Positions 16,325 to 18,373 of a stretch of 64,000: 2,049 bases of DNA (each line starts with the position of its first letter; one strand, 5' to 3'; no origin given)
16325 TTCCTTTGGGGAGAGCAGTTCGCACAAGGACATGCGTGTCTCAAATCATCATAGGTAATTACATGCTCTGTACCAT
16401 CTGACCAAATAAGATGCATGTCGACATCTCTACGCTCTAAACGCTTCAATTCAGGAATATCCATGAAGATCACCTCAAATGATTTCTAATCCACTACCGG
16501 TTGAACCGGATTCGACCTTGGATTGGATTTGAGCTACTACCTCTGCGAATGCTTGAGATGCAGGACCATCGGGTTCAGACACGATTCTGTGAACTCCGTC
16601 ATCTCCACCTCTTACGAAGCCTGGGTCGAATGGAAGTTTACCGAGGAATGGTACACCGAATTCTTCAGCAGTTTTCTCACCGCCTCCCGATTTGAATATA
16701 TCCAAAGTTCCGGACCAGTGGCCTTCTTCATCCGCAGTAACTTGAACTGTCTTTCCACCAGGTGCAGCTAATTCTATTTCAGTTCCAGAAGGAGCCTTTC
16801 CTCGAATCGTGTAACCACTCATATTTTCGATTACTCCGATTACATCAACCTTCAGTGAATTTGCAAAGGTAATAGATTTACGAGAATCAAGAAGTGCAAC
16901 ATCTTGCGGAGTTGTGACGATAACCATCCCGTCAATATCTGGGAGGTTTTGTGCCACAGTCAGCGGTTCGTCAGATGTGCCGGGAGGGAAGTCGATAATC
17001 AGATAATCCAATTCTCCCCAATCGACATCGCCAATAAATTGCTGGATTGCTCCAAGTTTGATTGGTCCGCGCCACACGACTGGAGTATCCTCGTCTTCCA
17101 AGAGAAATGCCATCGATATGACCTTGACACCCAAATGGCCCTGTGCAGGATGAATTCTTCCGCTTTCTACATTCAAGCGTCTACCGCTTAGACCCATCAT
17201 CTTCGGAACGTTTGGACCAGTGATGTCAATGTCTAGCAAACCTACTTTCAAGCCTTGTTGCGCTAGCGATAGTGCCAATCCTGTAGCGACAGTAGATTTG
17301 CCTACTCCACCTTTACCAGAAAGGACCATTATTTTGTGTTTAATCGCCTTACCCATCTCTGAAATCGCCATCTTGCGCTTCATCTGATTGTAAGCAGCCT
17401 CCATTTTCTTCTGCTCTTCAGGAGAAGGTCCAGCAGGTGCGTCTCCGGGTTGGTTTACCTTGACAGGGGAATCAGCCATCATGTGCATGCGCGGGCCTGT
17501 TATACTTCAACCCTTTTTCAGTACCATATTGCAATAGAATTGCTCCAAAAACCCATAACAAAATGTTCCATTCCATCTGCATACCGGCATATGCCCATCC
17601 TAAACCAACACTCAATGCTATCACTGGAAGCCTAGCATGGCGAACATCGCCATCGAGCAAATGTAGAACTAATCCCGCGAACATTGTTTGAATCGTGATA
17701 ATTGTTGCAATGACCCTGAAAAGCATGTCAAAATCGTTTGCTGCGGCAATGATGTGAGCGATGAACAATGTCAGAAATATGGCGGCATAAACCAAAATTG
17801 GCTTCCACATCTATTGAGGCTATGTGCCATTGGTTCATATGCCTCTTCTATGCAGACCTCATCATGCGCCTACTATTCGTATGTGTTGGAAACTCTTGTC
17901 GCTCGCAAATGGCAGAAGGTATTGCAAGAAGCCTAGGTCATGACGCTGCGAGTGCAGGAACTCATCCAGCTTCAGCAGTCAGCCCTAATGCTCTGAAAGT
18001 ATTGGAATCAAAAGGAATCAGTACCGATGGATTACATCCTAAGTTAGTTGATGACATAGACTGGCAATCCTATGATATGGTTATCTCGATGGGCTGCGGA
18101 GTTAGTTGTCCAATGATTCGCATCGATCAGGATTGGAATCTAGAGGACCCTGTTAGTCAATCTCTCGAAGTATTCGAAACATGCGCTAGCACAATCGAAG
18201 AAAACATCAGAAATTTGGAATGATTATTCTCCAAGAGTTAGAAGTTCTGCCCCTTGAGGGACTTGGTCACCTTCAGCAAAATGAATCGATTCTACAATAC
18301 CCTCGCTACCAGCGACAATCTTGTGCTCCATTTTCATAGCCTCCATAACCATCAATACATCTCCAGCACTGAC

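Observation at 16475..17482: Cysteine-free Mrp/ApbC: the CxxC cluster site is replaced by an Ig-like-looking insert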

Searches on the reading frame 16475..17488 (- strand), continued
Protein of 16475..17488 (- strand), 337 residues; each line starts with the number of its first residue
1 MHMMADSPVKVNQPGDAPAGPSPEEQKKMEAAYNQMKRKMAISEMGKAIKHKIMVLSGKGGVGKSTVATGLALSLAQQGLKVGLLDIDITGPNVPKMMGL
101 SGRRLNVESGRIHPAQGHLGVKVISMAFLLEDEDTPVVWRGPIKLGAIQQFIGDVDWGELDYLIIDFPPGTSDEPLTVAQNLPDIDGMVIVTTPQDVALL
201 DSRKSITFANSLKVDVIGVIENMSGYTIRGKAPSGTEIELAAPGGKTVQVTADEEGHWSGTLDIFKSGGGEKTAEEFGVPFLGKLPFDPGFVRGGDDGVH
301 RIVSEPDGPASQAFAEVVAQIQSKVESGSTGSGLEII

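Call 33: search_protein_families(library=pfam, proteins=[P0192, P0167, P0121, P0126], max_evalue=0.1)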
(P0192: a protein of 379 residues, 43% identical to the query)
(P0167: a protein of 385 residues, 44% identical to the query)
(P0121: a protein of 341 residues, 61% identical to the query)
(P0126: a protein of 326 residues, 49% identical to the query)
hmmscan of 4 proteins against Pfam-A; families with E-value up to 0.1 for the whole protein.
P0192 (379 aa): 16 families
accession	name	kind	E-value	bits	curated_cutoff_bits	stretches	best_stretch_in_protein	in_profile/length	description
PF10609.15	ParA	-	6.3e-89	298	27.1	2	98-273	2-178/246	NUBPL iron-transfer P-loop NTPase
PF01656.29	CbiA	-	9.6e-15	55.1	25.4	1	102-269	1-82/125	CobQ/CobB/MinD/ParA nucleotide binding domain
PF13614.12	AAA_31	-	3.5e-09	37.3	27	1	100-138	2-40/177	AAA domain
PF01883.24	FeS_assembly_P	-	4.5e-08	33.7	23.5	1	3-68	1-66/73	Iron-sulfur cluster assembly protein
PF09140.17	MipZ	-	1.3e-07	31.7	20.7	1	100-157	1-57/262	ATPase MipZ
PF00142.24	Fer4_NifH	-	7.1e-05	22.9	25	1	106-132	6-32/271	4Fe-4S iron sulfur cluster binding proteins, NifH/frxC family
PF02374.21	ArsA_ATPase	-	0.00015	21.6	24.3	1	104-136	5-37/305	Anion-transporting ATPase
PF13620.12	CarboxypepD_reg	-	0.00086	20.1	32.3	1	274-313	2-43/82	Carboxypeptidase regulatory-like domain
PF13481.12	AAA_25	-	0.013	15.6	27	1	93-125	24-58/195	AAA domain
PF20720.3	nSTAND3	-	0.013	15.6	27.2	1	99-130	16-47/155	Novel STAND NTPase 3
PF03308.22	MeaB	-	0.013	14.9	23.1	1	97-137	31-70/273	Methylmalonyl Co-A mutase-associated GTPase MeaB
PF06564.18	CBP_BcsQ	-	0.022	14.7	21.3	1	101-136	3-38/234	Cellulose biosynthesis protein BcsQ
PF16575.11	CLP1_P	-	0.035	14.4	26.6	1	107-142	1-36/188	mRNA cleavage and polyadenylation factor CLP1 P-loop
PF01583.26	APS_kinase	-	0.036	14.5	21.1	1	104-149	6-51/152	Adenylylsulphate kinase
PF13500.12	AAA_26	-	0.04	14.2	27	0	102-132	3-33/198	AAA domain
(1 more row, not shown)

P0167 (385 aa): 12 families
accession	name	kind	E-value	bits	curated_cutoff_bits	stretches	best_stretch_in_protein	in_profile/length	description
PF10609.15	ParA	-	1.8e-91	306.4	27.1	2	95-275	2-180/246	NUBPL iron-transfer P-loop NTPase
PF01883.24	FeS_assembly_P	-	1.6e-22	80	23.5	1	6-76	1-72/73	Iron-sulfur cluster assembly protein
PF01656.29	CbiA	-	1.9e-13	50.9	25.4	1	99-269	1-82/125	CobQ/CobB/MinD/ParA nucleotide binding domain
PF13614.12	AAA_31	-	2.2e-11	44.5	27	1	97-135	2-40/177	AAA domain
PF09140.17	MipZ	-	7.5e-07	29.1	20.7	1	97-136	1-40/262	ATPase MipZ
PF00142.24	Fer4_NifH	-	7e-06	26.2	25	1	103-135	6-38/271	4Fe-4S iron sulfur cluster binding proteins, NifH/frxC family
PF02374.21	ArsA_ATPase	-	1.9e-05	24.5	24.3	1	102-134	6-38/305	Anion-transporting ATPase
PF16575.11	CLP1_P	-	0.0019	18.5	26.6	1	104-149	1-48/188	mRNA cleavage and polyadenylation factor CLP1 P-loop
PF07015.17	VirC1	-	0.003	17.4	24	1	98-135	3-40/231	VirC1 protein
PF13481.12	AAA_25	-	0.0031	17.6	27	1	91-127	25-62/195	AAA domain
PF03308.22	MeaB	-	0.02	14.3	23.1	1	97-134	34-70/273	Methylmalonyl Co-A mutase-associated GTPase MeaB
PF01583.26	APS_kinase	-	0.062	13.8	21.1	0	103-135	8-40/152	Adenylylsulphate kinase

P0121 (341 aa): 17 families
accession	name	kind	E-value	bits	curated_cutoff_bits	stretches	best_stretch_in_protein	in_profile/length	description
PF10609.15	ParA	-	2.2e-84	283.2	27.1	2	44-228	2-184/246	NUBPL iron-transfer P-loop NTPase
PF01656.29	CbiA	-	9.1e-13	48.7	25.4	1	48-218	1-82/125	CobQ/CobB/MinD/ParA nucleotide binding domain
PF13614.12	AAA_31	-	6e-09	36.5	27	1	46-95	2-50/177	AAA domain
PF09140.17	MipZ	-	9.8e-07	28.8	20.7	1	48-97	3-52/262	ATPase MipZ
PF02374.21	ArsA_ATPase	-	2.1e-06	27.7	24.3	1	48-83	3-38/305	Anion-transporting ATPase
PF13481.12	AAA_25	-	4.7e-05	23.5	27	1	41-77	28-63/195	AAA domain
PF03193.22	RsgA_GTPase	-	0.00069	19.9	30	1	15-64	75-124/174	RsgA GTPase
PF03308.22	MeaB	-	0.001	18.6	23.1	1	47-87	34-74/273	Methylmalonyl Co-A mutase-associated GTPase MeaB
PF01583.26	APS_kinase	-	0.0046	17.4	21.1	1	47-99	3-55/152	Adenylylsulphate kinase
PF00142.24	Fer4_NifH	-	0.0058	16.6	25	1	49-80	3-34/271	4Fe-4S iron sulfur cluster binding proteins, NifH/frxC family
PF20720.3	nSTAND3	-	0.0071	16.5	27.2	1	46-77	17-48/155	Novel STAND NTPase 3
PF25199.1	nSTAND_NTPase5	-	0.011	16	34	1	42-86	37-82/145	Novel STAND NTPase 5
PF13500.12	AAA_26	-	0.027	14.8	27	0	46-79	1-34/198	AAA domain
PF02572.21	CobA_CobO_BtuR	-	0.03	15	25.7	1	47-80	4-36/172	ATP:corrinoid adenosyltransferase BtuR/CobO/CobP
PF07015.17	VirC1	-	0.034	13.9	24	1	48-84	4-40/231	VirC1 protein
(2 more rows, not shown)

P0126 (326 aa): 14 families
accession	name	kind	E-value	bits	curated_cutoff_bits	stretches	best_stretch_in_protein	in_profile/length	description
PF10609.15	ParA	-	1.2e-88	297.2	27.1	2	46-225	2-179/246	NUBPL iron-transfer P-loop NTPase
PF01656.29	CbiA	-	2.3e-16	60.3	25.4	1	51-219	2-81/125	CobQ/CobB/MinD/ParA nucleotide binding domain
PF13614.12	AAA_31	-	7.1e-09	36.3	27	1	52-99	6-52/177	AAA domain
PF09140.17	MipZ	-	1.5e-08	34.8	20.7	1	49-177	2-119/262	ATPase MipZ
PF02374.21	ArsA_ATPase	-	4.2e-07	29.9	24.3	1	48-85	1-38/305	Anion-transporting ATPase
PF13481.12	AAA_25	-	2.5e-05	24.4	27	1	39-79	25-63/195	AAA domain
PF00142.24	Fer4_NifH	-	0.00012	22.1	25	1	51-82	3-34/271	4Fe-4S iron sulfur cluster binding proteins, NifH/frxC family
PF07015.17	VirC1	-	0.00025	20.9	24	1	52-86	6-40/231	VirC1 protein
PF03308.22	MeaB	-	0.00041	19.9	23.1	1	49-89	34-74/273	Methylmalonyl Co-A mutase-associated GTPase MeaB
PF25199.1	nSTAND_NTPase5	-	0.0019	18.5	34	1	41-89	34-83/145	Novel STAND NTPase 5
PF20720.3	nSTAND3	-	0.0053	16.9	27.2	1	47-79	16-48/155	Novel STAND NTPase 3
PF16575.11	CLP1_P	-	0.012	15.9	26.6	1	55-87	1-33/188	mRNA cleavage and polyadenylation factor CLP1 P-loop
PF06564.18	CBP_BcsQ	-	0.032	14.2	21.3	0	56-84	10-38/234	Cellulose biosynthesis protein BcsQ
PF01583.26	APS_kinase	-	0.036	14.6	21.1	1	51-89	5-43/152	Adenylylsulphate kinase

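Call 35: find_encoding_contigs(protein=P0371, flank=5000, max_places=3)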
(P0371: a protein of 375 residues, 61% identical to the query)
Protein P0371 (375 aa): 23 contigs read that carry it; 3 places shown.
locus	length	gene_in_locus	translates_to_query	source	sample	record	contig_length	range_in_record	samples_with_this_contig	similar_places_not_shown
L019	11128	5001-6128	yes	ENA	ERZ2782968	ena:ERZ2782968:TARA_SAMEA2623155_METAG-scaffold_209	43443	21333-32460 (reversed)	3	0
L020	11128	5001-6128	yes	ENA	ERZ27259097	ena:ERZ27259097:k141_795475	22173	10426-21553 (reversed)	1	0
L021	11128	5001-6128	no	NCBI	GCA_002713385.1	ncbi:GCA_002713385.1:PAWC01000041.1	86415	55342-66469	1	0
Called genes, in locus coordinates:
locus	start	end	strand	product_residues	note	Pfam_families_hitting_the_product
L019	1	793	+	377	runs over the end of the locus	PF00266:Aminotran_5, PF01053:Cys_Met_Meta_PP (weak)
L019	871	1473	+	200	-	PF00702:Hydrolase (weak), PF13419:HAD_2, PF13242:Hydrolase_like (weak)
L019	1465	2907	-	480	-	PF00370:FGGY_N, PF02782:FGGY_C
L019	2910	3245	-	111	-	PF13183:Fer4_8 (faint), PF13187:Fer4_9 (faint), PF14697:Fer4_21, PF00037:Fer4 (weak), PF12797:Fer4_2 (weak), PF13237:Fer4_10 (weak), PF12800:Fer4_4 (faint), PF12838:Fer4_7 (weak)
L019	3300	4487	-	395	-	PF05977:MFS_3, PF07690:MFS_1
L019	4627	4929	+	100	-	PF12837:Fer4_6 (faint), PF13237:Fer4_10 (weak), PF14697:Fer4_21 (faint), PF13183:Fer4_8 (faint), PF12838:Fer4_7, PF13187:Fer4_9 (weak), PF12797:Fer4_2 (weak), PF00037:Fer4, +1 more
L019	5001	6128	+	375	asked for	PF00142:Fer4_NifH (faint), PF01883:FeS_assembly_P, PF01656:CbiA, PF02374:ArsA_ATPase (weak), PF09140:MipZ, PF10609:ParA, PF13614:AAA_31, PF10609:ParA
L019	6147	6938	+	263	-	-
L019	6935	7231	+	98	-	-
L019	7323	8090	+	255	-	PF01255:Prenyltransf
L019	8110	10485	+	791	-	PF07244:POTRA (weak), PF08478:POTRA_1 (faint), PF08479:POTRA_2 (faint), PF07244:POTRA, PF01103:Omp85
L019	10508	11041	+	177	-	PF03938:OmpH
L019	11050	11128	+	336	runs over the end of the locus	PF04613:LpxD, PF25084:LbH_EIF2B (weak), PF00132:Hexapep (weak), PF14602:Hexapep_2 (weak), PF25087:GMPPB_C (weak), PF00132:Hexapep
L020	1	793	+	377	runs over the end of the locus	PF00266:Aminotran_5, PF01053:Cys_Met_Meta_PP (weak)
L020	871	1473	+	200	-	PF00702:Hydrolase (weak), PF13419:HAD_2, PF13242:Hydrolase_like (weak)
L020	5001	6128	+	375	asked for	PF00142:Fer4_NifH (faint), PF01883:FeS_assembly_P, PF01656:CbiA, PF02374:ArsA_ATPase (weak), PF09140:MipZ, PF10609:ParA, PF13614:AAA_31, PF10609:ParA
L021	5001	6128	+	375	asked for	PF00142:Fer4_NifH (faint), PF01883:FeS_assembly_P, PF01656:CbiA, PF02374:ArsA_ATPase (weak), PF09140:MipZ, PF10609:ParA, PF13614:AAA_31, PF10609:ParA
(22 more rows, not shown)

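Call 36: find_encoding_contigs(protein=P0273, flank=5000, max_places=2)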
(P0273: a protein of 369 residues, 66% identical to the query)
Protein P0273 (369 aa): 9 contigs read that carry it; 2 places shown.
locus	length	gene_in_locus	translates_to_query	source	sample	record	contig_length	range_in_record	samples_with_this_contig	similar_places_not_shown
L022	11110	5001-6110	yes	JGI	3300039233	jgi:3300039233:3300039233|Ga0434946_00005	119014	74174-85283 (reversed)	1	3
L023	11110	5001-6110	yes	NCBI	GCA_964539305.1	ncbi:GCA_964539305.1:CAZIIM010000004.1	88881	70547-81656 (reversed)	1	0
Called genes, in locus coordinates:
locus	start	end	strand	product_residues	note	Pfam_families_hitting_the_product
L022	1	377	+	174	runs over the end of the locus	PF00857:Isochorismatase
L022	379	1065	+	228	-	PF00702:Hydrolase, PF12710:HAD, PF13419:HAD_2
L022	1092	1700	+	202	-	PF00578:AhpC-TSA (weak), PF08534:Redoxin (weak), PF00085:Thioredoxin (weak)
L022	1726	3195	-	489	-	PF00370:FGGY_N, PF02782:FGGY_C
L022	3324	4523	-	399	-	PF05977:MFS_3, PF07690:MFS_1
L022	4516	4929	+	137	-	PF13484:Fer4_16 (faint), PF14697:Fer4_21 (faint), PF12837:Fer4_6 (faint), PF13237:Fer4_10 (faint), PF12838:Fer4_7 (weak), PF13187:Fer4_9 (weak), PF12797:Fer4_2 (weak), PF00037:Fer4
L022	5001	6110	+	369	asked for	PF01883:FeS_assembly_P, PF01656:CbiA, PF10609:ParA, PF13614:AAA_31, PF10609:ParA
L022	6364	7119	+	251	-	PF01255:Prenyltransf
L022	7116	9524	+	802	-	PF07244:POTRA, PF08479:POTRA_2 (faint), PF07244:POTRA, PF01103:Omp85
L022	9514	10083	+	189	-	PF03938:OmpH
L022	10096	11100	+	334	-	PF04613:LpxD, PF21711:DCTN5 (faint), PF25087:GMPPB_C (faint), PF00132:Hexapep, PF25084:LbH_EIF2B (weak), PF00132:Hexapep, PF25084:LbH_EIF2B, PF00132:Hexapep, +1 more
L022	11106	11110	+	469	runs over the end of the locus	PF03331:LpxC, PF07977:FabA, PF22817:ApeP-like (weak), PF22818:ApeI-like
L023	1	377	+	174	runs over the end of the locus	PF00857:Isochorismatase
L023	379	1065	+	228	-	PF00702:Hydrolase, PF12710:HAD, PF13419:HAD_2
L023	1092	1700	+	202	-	PF00578:AhpC-TSA (weak), PF08534:Redoxin (weak), PF00085:Thioredoxin (weak)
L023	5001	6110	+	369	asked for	PF01883:FeS_assembly_P, PF01656:CbiA, PF10609:ParA, PF13614:AAA_31, PF10609:ParA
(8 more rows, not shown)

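Call 74: predict_structure(alignment_id=A4)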
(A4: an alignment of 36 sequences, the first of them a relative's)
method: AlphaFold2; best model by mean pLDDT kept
length: 375 residues; sequences in the alignment: 36
mean_pLDDT: 82.9   pTM: 0.70
mean pLDDT of the five models: 82.9, 82.5, 81.9, 81.7, 81.3
residues with pLDDT >= 90: 127; 70-90: 191; 50-70: 42; < 50: 15
segments of 3 or more residues with pLDDT < 50: 80-94
pLDDT, mean of each block of 10 residues (from residue 1): 85 73 77 88 77 87 86 74 34 62 92 92 97 91 83 85 90 85 60 73 89 88 67 91 84 82 92 88 75 79 86 84 92 93 94 94 97 90
secondary structure, 60 per line:
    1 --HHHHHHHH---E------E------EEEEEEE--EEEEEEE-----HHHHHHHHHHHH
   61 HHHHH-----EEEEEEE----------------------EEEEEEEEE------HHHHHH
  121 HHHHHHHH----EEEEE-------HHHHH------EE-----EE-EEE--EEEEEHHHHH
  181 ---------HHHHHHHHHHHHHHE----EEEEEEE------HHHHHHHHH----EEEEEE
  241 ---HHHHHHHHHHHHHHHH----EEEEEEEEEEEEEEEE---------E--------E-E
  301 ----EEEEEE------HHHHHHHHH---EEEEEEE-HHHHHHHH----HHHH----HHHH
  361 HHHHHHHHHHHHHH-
elements in order: H3-10 E28-34 E37-43 H49-65 E71-77 E100-108 H115-128 E133-137 H145-149 E166-168 E171-175 H176-180 H190-203 E209-215 H222-230 E235-240 H244-259 E264-279 E305-310 H317-325 E329-335 H337-344 H349-352 H357-374

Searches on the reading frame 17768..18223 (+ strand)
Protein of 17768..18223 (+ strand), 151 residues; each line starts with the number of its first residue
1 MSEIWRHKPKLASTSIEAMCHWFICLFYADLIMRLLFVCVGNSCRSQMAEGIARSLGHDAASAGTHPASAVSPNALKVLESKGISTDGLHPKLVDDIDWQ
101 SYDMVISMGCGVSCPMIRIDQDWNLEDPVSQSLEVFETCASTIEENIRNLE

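Call 3: search_protein_families(library=pfam, proteins=[window:17768-18223:+], max_evalue=0.01)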
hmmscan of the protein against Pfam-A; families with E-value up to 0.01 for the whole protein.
window:17768-18223:+ (151 aa): 1 family
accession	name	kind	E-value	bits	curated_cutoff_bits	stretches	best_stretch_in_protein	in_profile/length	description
PF01451.26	LMWPc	-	1.1e-22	81.2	23.2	1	36-150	2-143/144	Low molecular weight phosphotyrosine protein phosphatase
